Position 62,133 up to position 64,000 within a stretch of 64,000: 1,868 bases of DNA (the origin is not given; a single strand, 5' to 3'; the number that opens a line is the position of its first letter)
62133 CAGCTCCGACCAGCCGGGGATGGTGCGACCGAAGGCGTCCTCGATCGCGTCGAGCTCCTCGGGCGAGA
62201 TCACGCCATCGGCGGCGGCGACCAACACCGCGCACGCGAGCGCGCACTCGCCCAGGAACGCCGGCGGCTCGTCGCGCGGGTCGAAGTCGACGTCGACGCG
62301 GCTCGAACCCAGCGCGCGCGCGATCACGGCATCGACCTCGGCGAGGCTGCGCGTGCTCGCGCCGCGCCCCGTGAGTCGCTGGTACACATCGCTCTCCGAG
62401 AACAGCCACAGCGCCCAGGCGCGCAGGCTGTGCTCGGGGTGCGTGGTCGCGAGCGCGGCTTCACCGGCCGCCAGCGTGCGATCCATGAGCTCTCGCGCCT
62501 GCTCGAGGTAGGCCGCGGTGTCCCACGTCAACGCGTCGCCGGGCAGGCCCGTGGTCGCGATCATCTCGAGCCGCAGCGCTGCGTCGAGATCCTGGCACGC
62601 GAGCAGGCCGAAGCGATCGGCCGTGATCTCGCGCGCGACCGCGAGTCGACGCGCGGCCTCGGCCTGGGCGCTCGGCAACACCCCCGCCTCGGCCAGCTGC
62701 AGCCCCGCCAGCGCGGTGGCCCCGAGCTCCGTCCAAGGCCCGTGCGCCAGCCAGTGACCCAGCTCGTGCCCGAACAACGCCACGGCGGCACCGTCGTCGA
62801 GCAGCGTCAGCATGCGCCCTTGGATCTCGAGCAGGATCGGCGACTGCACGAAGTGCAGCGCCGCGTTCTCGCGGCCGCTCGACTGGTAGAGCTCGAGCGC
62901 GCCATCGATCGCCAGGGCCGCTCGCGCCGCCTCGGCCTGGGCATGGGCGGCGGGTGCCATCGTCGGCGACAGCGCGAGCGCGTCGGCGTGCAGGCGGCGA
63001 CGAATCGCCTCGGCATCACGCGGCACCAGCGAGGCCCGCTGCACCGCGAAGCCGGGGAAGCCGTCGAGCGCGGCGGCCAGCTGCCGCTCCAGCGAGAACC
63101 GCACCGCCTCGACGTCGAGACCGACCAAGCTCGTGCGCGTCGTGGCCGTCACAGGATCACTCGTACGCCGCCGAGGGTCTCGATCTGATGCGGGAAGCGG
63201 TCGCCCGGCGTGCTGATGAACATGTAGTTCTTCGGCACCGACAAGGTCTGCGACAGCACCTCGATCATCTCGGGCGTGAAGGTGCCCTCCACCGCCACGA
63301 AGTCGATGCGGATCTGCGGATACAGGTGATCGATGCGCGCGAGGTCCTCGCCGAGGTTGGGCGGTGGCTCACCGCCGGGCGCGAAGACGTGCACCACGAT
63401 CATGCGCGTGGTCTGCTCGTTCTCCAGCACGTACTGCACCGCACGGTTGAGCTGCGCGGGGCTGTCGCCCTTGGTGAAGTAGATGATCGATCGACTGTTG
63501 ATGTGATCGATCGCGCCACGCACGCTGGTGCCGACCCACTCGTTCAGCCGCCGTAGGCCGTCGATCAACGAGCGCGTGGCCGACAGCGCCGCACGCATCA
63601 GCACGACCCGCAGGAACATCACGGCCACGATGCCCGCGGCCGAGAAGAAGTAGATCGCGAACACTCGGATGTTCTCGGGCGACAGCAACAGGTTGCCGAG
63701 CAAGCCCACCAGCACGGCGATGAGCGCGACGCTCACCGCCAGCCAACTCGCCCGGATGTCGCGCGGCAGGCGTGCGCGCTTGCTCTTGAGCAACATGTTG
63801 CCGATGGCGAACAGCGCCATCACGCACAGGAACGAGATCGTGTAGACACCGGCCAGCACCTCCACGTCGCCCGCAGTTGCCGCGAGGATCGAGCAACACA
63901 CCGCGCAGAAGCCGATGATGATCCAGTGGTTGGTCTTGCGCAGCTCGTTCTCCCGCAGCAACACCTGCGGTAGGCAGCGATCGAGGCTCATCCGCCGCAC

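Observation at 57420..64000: Giant M48-peptidase / TerB / DUF4011 / Upf1-like SF1 helicase / endonuclease-fold fusion protein, translationally coupled to a membrane protein: candidate defence or DNA-surveillance module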

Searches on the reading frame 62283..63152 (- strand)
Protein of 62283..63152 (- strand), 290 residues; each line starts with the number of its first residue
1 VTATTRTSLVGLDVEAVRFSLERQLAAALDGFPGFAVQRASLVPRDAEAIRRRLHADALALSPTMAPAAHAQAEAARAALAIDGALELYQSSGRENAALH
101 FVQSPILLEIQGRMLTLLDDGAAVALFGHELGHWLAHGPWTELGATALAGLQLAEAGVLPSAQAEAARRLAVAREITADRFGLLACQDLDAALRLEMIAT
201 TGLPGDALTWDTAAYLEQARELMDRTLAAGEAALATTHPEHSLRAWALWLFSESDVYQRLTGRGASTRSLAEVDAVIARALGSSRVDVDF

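Call 66: find_homologous_proteins(query=window:62283-63152:-, max_evalue=0.00001)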
Query window:62283-63152:- (290 aa): 12 proteins with E <= 0.00001 among 8000 candidates.
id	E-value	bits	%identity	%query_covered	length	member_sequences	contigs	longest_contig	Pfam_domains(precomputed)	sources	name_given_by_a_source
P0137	5.1e-80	287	53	94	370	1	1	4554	PF01435.25,PF05099.19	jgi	jgi:hypothetical protein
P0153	1.3e-64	237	48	95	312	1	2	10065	PF01435.25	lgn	-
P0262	2.7e-63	232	49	89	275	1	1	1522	PF01435.25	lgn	-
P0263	7.6e-63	231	46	94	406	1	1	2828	PF01435.25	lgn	-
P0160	1.2e-58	217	44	93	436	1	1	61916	PF01435.25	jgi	jgi:Zn-dependent protease with chaperone function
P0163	4.2e-57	212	45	99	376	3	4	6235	PF01435.25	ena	-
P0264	5.0e-56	209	68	52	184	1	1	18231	-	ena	-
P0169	1.7e-50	190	44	98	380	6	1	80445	-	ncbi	-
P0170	7.7e-50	188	41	97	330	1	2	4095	PF01435.25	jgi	jgi:hypothetical protein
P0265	9.6e-50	188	40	96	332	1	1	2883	PF01435.25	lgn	-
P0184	6.7e-44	169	44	73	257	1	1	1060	PF01435.25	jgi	jgi:hypothetical protein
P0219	1.9e-30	125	53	48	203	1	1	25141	-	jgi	jgi:hypothetical protein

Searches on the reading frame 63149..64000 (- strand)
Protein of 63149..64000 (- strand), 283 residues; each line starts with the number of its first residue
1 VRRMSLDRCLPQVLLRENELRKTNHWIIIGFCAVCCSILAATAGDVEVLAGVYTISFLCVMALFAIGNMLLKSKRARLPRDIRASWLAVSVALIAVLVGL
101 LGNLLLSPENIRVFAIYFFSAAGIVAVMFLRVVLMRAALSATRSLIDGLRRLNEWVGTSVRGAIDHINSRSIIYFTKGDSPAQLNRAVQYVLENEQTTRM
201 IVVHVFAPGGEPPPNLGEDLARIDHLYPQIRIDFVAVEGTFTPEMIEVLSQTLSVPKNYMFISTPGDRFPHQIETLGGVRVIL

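Call 6: search_protein_families(library=pfam, proteins=[window:63149-64000:-], max_evalue=0.1)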
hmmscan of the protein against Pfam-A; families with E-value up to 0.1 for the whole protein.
window:63149-64000:- (283 aa): 4 families
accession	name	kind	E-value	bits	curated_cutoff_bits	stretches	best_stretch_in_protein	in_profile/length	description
PF13520.12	AA_permease_2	-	4.6e-07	29.5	27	1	2-113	300-413/427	Amino acid permease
PF00335.26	Tetraspanin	-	0.017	15.2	32.1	1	52-164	8-120/225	Tetraspanin family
PF01757.29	Acyl_transf_3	-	0.018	14.6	31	1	23-136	152-261/326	Acyltransferase domain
PF07695.17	7TMR-DISM_7TM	-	0.083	13.2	29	0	22-135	95-203/205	7TM diverse intracellular signalling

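Call 7: search_protein_families(library=padloc, proteins=[window:63149-64000:-], max_evalue=0.1)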
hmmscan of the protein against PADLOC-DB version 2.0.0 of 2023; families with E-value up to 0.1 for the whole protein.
window:63149-64000:- (283 aa): 0 families

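Call 8: search_protein_families(library=ncbifam, proteins=[window:63149-64000:-], max_evalue=0.1)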
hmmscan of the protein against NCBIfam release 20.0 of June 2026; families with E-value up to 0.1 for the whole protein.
window:63149-64000:- (283 aa): 1 family
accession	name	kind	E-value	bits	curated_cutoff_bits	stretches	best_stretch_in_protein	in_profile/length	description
TIGR03025.1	EPS_sugtrans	subfamily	0.013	14.8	295.55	1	39-145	15-129/445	exopolysaccharide biosynthesis polyprenyl glycosylphosphotransferase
